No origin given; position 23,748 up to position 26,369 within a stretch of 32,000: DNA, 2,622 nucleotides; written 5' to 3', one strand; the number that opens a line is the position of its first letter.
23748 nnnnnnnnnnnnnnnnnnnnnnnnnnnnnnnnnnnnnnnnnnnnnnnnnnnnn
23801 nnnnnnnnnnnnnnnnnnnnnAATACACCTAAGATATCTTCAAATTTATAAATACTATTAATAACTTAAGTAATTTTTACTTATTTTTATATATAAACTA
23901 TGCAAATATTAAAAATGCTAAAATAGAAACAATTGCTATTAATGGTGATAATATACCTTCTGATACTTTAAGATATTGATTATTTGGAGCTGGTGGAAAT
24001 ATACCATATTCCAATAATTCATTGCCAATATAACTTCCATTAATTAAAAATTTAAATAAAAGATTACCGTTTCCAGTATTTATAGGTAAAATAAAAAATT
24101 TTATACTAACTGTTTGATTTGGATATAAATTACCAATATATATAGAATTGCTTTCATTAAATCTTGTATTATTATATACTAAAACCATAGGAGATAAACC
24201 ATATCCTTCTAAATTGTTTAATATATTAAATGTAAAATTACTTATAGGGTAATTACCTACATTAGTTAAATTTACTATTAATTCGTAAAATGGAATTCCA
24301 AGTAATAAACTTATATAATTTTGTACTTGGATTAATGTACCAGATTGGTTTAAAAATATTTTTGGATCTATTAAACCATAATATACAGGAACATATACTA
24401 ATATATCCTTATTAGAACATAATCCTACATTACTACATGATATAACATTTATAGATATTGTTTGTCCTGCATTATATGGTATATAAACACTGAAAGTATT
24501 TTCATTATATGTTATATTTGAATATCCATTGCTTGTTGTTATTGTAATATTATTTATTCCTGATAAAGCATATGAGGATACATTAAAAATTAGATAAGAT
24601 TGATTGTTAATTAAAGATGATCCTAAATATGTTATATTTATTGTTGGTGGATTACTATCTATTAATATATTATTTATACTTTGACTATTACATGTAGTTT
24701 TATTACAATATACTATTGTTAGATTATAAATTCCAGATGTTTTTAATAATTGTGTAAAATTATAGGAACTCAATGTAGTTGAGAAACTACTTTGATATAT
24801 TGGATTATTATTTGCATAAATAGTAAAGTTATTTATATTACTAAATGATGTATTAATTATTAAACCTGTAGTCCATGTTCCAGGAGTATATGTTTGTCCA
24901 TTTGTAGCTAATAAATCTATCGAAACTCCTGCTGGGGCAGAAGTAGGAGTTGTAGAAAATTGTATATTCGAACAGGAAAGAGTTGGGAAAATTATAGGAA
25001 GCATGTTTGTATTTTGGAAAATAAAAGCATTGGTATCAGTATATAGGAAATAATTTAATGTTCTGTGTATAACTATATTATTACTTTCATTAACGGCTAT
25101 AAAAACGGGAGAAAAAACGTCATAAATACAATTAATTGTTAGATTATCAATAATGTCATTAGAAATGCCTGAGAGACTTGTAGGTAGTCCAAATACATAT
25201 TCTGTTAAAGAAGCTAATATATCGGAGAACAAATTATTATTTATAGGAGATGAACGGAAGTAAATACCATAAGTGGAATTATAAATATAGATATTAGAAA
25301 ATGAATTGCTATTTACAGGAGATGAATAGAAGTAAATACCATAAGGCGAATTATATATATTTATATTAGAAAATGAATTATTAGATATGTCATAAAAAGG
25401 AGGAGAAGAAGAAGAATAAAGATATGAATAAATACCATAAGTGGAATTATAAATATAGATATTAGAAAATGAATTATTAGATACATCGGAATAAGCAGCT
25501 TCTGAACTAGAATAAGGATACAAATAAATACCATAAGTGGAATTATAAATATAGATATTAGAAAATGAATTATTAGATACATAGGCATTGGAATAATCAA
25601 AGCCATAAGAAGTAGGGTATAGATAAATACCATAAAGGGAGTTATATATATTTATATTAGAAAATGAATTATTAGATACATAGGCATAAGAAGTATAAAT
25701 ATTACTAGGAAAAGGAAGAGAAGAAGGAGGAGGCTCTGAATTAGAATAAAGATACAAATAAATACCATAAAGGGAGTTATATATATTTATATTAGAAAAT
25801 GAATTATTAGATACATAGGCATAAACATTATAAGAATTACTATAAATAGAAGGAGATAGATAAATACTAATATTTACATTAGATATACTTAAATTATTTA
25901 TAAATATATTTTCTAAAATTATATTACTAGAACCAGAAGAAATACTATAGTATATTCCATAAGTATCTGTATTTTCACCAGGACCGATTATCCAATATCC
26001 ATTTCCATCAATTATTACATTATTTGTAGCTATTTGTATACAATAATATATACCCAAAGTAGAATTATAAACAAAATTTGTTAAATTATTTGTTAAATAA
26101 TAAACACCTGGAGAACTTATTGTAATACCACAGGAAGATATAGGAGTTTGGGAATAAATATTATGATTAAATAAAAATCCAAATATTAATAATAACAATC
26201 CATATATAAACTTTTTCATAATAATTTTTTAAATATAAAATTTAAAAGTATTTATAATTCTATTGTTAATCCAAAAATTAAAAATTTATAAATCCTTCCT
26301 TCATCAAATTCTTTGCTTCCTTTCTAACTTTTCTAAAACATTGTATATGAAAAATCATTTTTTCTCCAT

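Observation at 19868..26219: Locus of two adjacent giant surface proteins (double lectin + beta-helix), related to a third gene at 6061-9435: candidate adhesion or host-interaction system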

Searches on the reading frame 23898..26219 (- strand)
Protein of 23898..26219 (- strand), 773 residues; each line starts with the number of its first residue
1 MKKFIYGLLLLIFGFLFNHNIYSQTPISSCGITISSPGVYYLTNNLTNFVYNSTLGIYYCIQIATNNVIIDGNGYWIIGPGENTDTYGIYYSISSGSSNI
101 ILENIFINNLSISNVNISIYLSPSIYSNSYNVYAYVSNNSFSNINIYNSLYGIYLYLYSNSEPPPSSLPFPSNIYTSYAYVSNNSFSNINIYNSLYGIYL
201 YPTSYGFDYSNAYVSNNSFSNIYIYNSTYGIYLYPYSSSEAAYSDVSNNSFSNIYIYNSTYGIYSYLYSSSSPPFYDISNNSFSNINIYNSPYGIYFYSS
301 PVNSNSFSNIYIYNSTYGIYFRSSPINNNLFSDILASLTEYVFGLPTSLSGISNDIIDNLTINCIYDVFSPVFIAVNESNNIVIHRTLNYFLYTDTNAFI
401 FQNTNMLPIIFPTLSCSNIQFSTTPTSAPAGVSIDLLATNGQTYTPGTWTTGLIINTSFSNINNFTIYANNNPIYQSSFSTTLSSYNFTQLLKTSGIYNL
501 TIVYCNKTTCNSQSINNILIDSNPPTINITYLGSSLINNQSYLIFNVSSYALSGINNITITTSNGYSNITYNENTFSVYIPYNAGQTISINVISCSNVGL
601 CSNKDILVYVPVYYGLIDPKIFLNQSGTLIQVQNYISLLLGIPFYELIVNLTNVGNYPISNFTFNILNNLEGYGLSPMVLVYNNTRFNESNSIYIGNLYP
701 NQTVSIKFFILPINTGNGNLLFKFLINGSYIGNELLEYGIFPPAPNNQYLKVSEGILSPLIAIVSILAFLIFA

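Call 6: search_protein_families(library=pfam, proteins=[window:23898-26219:-], max_evalue=0.1)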
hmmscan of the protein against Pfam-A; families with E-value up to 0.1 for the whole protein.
window:23898-26219:- (773 aa): 0 families

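Call 7: search_protein_families(library=ncbifam, proteins=[window:23898-26219:-], max_evalue=0.1)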
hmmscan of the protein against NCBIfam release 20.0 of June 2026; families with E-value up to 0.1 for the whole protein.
window:23898-26219:- (773 aa): 0 families

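Call 25: find_homologous_proteins(query=window:23898-26219:-)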
Query window:23898-26219:- (773 aa): 1 proteins with E <= 0.001 among 8000 candidates.
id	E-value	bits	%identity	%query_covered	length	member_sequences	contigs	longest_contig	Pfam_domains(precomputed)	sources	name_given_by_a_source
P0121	0.0e+0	1611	100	100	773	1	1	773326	-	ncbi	ncbi:hypothetical protein YN1_2370 [Nanoarchaeota archaeon]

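Call 38: search_protein_representatives(protein=window:23898-26219:-)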
Query: 773 residues. Proteins with E-value up to 0.001 (for the whole library): 35; up to 1e-10: 2; up to 1e-30: 1. The best 35 are listed.
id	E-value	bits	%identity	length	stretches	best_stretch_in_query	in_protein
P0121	0.0e+00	1611.3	100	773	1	1-773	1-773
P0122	1.2e-17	80.4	40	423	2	11-265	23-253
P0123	8.0e-08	47.9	42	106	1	1-114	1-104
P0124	3.8e-07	45.7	47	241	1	16-131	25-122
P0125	5.3e-07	45.2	31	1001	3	23-123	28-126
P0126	5.5e-07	45.2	42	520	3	25-136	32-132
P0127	5.9e-07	45.1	39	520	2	15-161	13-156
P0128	6.6e-07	44.9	34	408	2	460-621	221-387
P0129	6.6e-07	44.9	36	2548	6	26-118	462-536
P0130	1.3e-06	43.9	32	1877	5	39-119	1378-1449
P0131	1.7e-06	43.5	42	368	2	2-122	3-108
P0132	2.0e-06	43.3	32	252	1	527-772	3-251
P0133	2.1e-06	43.2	41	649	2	20-91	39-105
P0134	2.6e-06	42.9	33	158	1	612-767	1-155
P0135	2.8e-06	42.8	39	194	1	6-180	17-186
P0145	3.9e-04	35.7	47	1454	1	8-120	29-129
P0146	4.1e-04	35.7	35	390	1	10-333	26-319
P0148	4.9e-04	35.4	25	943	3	26-215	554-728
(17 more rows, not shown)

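Call 40: search_protein_families(library=pfam, proteins=[P0122, P0125, P0126, P0127, P0130, P0133, P0145, P0148, P0146, P0128], max_evalue=0.01)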
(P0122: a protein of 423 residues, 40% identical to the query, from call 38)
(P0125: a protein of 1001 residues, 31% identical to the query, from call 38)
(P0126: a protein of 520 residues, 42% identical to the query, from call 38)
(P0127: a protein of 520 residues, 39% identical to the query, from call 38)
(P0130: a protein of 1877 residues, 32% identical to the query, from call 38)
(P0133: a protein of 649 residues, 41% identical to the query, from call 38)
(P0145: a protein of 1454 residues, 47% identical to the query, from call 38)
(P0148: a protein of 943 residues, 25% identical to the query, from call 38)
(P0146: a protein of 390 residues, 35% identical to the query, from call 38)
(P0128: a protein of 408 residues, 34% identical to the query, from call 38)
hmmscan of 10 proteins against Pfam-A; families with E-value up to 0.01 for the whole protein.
P0122 (423 aa): 0 families

P0125 (1001 aa): 4 families
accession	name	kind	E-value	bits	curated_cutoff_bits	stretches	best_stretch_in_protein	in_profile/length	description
PF13229.12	Beta_helix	-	3e-33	115.1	25.9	4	148-284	2-133/158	Right handed beta helix region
PF05048.19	NosD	-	1.3e-22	80.8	23.6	3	102-230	43-169/212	Periplasmic copper-binding protein (NosD)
PF20585.4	Pectate_lyase_5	-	2e-05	25.2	24.3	0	69-166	46-121/126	Putative pectate lyase-like adhesive domain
PF19290.4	PmbA_TldD_2nd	-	0.0075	17.1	20.9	0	259-321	30-89/109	PmbA/TldA metallopeptidase central domain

P0126 (520 aa): 3 families
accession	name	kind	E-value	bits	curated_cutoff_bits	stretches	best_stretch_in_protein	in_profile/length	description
PF13540.12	RCC1_2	-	3.5e-11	43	22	1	474-502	2-30/30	Regulator of chromosome condensation (RCC1) repeat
PF25390.1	WD40_RLD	-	0.00023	21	150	1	473-502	197-226/363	RCC1-like domain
PF20585.4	Pectate_lyase_5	-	0.0053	17.3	24.3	1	48-115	23-96/126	Putative pectate lyase-like adhesive domain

P0127 (520 aa): 3 families
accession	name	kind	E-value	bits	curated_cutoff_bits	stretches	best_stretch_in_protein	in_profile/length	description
PF05048.19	NosD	-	2.5e-49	168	23.6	2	231-424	18-212/212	Periplasmic copper-binding protein (NosD)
PF13229.12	Beta_helix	-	8.2e-31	107.2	25.9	2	233-382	4-158/158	Right handed beta helix region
PF14060.11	DUF4252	-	0.0053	17.3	23.9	0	325-364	65-104/125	Domain of unknown function (DUF4252)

P0130 (1877 aa): 3 families
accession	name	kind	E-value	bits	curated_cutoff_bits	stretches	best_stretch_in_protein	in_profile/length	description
PF13229.12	Beta_helix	-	5.3e-54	182.6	25.9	6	1421-1560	2-142/158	Right handed beta helix region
PF05048.19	NosD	-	1.6e-25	90.3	23.6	5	425-575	13-175/212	Periplasmic copper-binding protein (NosD)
PF16184.11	Cadherin_3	-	0.0086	16.5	25.5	0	668-691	20-43/106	Cadherin-like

P0133 (649 aa): 1 family
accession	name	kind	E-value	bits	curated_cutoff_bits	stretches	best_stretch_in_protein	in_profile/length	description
PF13229.12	Beta_helix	-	1.6e-23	83.5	25.9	4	185-326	7-153/158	Right handed beta helix region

P0145 (1454 aa): 3 families
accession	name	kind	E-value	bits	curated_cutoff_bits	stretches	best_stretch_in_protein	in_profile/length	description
PF05048.19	NosD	-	1.1e-81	273.8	23.6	6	733-916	34-212/212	Periplasmic copper-binding protein (NosD)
PF13229.12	Beta_helix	-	2.7e-75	251.8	25.9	6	446-601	3-157/158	Right handed beta helix region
PF09136.16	Glucodextran_B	-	0.002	18.4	27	1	1053-1136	4-81/83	Glucodextranase, domain B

P0148 (943 aa): 2 families
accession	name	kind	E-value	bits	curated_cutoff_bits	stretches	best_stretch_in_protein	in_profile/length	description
PF13229.12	Beta_helix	-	1.1e-35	123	25.9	3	650-794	11-157/158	Right handed beta helix region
PF05048.19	NosD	-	6.4e-19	68.7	23.6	3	201-324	47-163/212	Periplasmic copper-binding protein (NosD)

P0146 (390 aa): 2 families
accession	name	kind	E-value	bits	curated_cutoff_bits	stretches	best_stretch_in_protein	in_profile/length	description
PF05048.19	NosD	-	1.9e-35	122.7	23.6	2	229-356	79-210/212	Periplasmic copper-binding protein (NosD)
PF13229.12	Beta_helix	-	1.2e-21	77.4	25.9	2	227-322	40-139/158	Right handed beta helix region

P0128 (408 aa): 0 families

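Call 49: predict_structure(alignment_id=A1)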
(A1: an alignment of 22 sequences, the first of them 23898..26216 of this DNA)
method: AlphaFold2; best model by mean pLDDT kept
length: 772 residues; sequences in the alignment: 22
mean_pLDDT: 61.7   pTM: 0.55
mean pLDDT of the five models: 61.7, 61.6, 60.2, 58.8, 57.6
residues with pLDDT >= 90: 203; 70-90: 147; 50-70: 78; < 50: 344
segments of 3 or more residues with pLDDT < 50: 329-458, 479-486, 488-496, 515-642, 666-686, 711-756
pLDDT, mean of each block of 10 residues (from residue 1): 88 69 92 96 93 86 96 96 89 80 97 97 83 95 98 91 65 85 98 97 86 97 98 89 93 97 90 85 96 85 72 86 59 43 33 36 35 37 30 26 27 26 29 30 29 46 72 63 46 51 70 45 27 33 36 34 36 37 36 27 29 30 39 38 63 67 51 40 47 72 71 37 31 22 28 46 78 64
secondary structure, 60 per line:
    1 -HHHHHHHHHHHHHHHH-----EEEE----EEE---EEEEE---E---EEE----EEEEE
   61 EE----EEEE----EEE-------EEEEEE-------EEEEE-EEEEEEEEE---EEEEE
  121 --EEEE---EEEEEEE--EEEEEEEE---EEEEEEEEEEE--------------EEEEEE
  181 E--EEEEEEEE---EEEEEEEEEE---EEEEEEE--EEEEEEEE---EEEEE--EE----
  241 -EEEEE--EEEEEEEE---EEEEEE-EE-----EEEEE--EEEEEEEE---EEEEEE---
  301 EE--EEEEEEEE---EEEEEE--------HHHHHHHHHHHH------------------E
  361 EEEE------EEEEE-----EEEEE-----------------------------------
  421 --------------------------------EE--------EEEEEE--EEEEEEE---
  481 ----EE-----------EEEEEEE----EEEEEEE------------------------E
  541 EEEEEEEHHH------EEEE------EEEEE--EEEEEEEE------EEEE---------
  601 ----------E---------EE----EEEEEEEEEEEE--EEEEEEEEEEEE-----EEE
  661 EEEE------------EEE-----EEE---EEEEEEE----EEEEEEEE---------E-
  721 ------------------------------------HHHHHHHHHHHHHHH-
elements in order (helices of 4 or more, strands of 3 or more residues): H2-17 E23-26 E31-33 E37-41 E49-51 E56-62 E67-70 E75-77 E85-90 E98-102 E104-112 E116-120 E123-126 E130-136 E139-146 E150-160 E175-181 E184-191 E195-204 E208-214 E217-224 E228-232 E242-246 E249-256 E260-265 E274-278 E281-288 E292-297 E305-312 E316-321 H330-341 E360-364 E371-375 E381-385 E463-468 E471-477 E498-504 E509-515 E540-547 E557-560 E567-571 E574-581 E588-591 E627-638 E641-652 E658-664 E677-679 E685-687 E691-697 E702-709 H757-771

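Call 52: fold_search(model_id=the predicted structure, library=pdb)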
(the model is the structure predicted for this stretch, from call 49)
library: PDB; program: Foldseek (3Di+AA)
matches with E <= 10: 470; with E <= 0.001: 0
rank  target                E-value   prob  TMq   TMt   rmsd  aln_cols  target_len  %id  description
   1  1jta                  5.8e-03  0.60  0.12  0.21  16.9       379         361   11  Crystal Structure of Pectate Lyase A (C2 form) (released 2002-06-19)
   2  1bhe                  1.3e-02  0.69  0.16  0.27  12.9       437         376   12  POLYGALACTURONASE FROM ERWINIA CAROTOVORA SSP. CAROTOVORA (released 1998-11-11)
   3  6g0x_A                1.5e-02  0.38  0.13  0.16  16.3       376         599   12  TAILSPIKE PROTEIN OF E. COLI BACTERIOPHAGE HK620 IN COMPLEX WITH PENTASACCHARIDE (released 2018-04-04)
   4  7e56                  1.5e-02  0.90  0.16  0.31  13.0       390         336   13  The mutant crystal structure of endo-polygalacturonase (T316C/G344C) from Talaromyces leycettanus JCM 12802 (released 2021-08-25)
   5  2vji                  2.0e-02  0.30  0.12  0.14  16.7       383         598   12  Tailspike protein of E.coli bacteriophage HK620 (released 2008-07-01)
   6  6kvh                  2.2e-02  0.75  0.16  0.30  14.6       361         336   11  The mutant crystal structure of endo-polygalacturonase (T284A) from Talaromyces leycettanus JCM 12802 (released 2020-09-09)
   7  6kve                  2.6e-02  0.90  0.18  0.34  13.8       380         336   13  Crystal structure of a GH28 endo-polygalacturonase from Talaromyces leycettanus JCM 12802 (released 2020-09-09)
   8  5js4_A                2.6e-02  0.44  0.15  0.20  27.1       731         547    9  Crystal structure of phiAB6 tailspike (released 2017-03-08)
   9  7b7a_A                2.7e-02  0.90  0.19  0.32  11.8       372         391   13  ENDO-POLYGALACTURONASE FROM ARABIDOPSIS THALIANA (released 2022-06-22)
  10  9ozl_B                2.7e-02  0.16  0.09  0.15  16.9       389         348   14  Crystal structure of the polysaccharide lyase RbmB from Vibrio cholerae (released 2026-03-11)
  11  8ikx_A                3.1e-02  0.77  0.15  0.25  13.1       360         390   17  An Arabidopsis polygalacturonase PGLR (released 2024-02-07)
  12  2x6y_A                3.9e-02  0.15  0.10  0.11  16.6       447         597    9  Tailspike protein mutant D339A of E.coli bacteriophage HK620 in complex with hexasaccharide (released 2011-03-02)
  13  4xn3_A                4.3e-02  0.15  0.11  0.13  19.4       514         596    9  Tailspike protein mutant E372A of E. coli bacteriophage HK620 in complex with hexasaccharide (released 2016-01-27)
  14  4xla_A                5.7e-02  0.25  0.13  0.16  16.3       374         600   12  Tailspike protein mutant D339A of E. coli bacteriophage HK620 IN COMPLEX WITH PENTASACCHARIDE (released 2016-01-20)
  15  2iq7_A                6.0e-02  0.82  0.18  0.35  12.0       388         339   13  Crystal structure of the polygalacturonase from Colletotrichum lupini and its implications for the interaction with po (released 2007-10-23)
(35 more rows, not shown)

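Call 104: list_cluster_members(proteins=[P0122, P0126, P0131, P0128, P0132, P0134])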
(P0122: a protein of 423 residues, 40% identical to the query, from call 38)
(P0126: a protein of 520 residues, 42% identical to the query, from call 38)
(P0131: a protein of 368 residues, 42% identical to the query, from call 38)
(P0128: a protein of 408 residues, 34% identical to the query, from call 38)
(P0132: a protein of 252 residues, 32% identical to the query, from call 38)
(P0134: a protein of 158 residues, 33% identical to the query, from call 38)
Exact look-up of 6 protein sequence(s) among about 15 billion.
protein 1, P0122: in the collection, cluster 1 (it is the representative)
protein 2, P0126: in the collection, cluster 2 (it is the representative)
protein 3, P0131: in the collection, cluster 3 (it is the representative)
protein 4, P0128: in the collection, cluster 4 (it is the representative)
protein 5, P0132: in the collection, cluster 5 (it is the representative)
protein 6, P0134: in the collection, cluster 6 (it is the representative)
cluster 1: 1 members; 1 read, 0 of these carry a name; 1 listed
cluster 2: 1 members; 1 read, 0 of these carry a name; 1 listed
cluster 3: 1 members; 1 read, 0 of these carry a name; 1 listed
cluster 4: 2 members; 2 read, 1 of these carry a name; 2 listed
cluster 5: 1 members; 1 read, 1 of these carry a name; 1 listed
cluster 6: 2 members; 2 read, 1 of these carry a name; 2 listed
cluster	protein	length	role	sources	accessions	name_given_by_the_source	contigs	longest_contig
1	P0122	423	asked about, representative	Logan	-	-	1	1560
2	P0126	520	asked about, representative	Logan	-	-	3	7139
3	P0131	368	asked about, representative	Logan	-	-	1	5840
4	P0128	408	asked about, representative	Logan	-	-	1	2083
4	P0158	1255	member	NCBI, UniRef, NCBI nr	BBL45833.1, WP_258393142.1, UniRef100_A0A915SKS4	hypothetical protein MJ1_0691 [Nanobdella aerobiophila] | DUF2341 domain-containing protein n=1 Tax=Nanobdella aerobiophila TaxID=2586965 ... | hypothetical protein [Nanobdella aerobiophila]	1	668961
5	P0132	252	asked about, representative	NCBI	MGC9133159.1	MAG: hypothetical protein ACP5GJ_02030, partial [Nanopusillaceae archaeon]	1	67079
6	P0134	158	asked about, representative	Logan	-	-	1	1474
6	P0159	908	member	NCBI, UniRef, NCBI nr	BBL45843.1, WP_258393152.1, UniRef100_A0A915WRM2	periplasmic copper-binding protein [Nanobdella aerobiophila] | Periplasmic copper-binding protein n=1 Tax=Nanobdella aerobiophila TaxID=2586965 ... | hypothetical protein [Nanobdella aerobiophila]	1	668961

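Call 106: search_protein_families(library=pfam, proteins=[P0159, P0158], max_evalue=0.01)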
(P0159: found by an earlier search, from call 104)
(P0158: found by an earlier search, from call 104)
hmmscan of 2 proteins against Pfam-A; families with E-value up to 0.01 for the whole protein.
P0159 (908 aa): 0 families

P0158 (1255 aa): 1 family
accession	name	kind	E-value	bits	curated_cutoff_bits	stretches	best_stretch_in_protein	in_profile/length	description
PF10102.14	DUF2341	-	0.0013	19.5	23.4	0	74-133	1-56/84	Domain of unknown function (DUF2341)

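Call 107: find_encoding_contigs(protein=P0159, flank=8000, max_places=1)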
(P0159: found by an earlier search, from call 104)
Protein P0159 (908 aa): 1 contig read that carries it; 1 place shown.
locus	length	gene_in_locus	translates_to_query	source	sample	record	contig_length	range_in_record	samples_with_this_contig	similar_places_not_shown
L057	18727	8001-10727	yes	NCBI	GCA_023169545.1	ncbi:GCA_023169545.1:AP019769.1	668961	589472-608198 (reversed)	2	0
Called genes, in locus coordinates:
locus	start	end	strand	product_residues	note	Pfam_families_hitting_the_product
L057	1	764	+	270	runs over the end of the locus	PF06023:Csa1, PF08696:Dna2, PF12705:PDDEXK_1, PF01930:Cas_Cas4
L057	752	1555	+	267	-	PF05670:NFACT-R_1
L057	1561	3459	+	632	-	-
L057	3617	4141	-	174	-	PF00117:GATase (weak)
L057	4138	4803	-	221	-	PF01902:Diphthami_syn_2_N, PF28410:Diphthami_syn_2_C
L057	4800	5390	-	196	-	-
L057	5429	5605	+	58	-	PF09360:zf-CDGSH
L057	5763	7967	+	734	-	PF00009:GTP_EFTU, PF22042:EF-G_D2, PF03144:GTP_EFTU_D2, PF14492:EFG_III, PF03764:EFG_IV, PF00679:EFG_C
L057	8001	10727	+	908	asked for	-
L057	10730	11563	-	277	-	PF00482:T2SSF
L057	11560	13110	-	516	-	PF00437:T2SSE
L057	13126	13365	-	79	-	-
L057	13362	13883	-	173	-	-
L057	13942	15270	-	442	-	PF00753:Lactamase_B, PF12706:Lactamase_B_2, PF22505:RNase_J_b_CASP, PF07521:RMMBL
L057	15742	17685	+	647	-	PF00587:tRNA-synt_2b, PF03129:HGTP_anticodon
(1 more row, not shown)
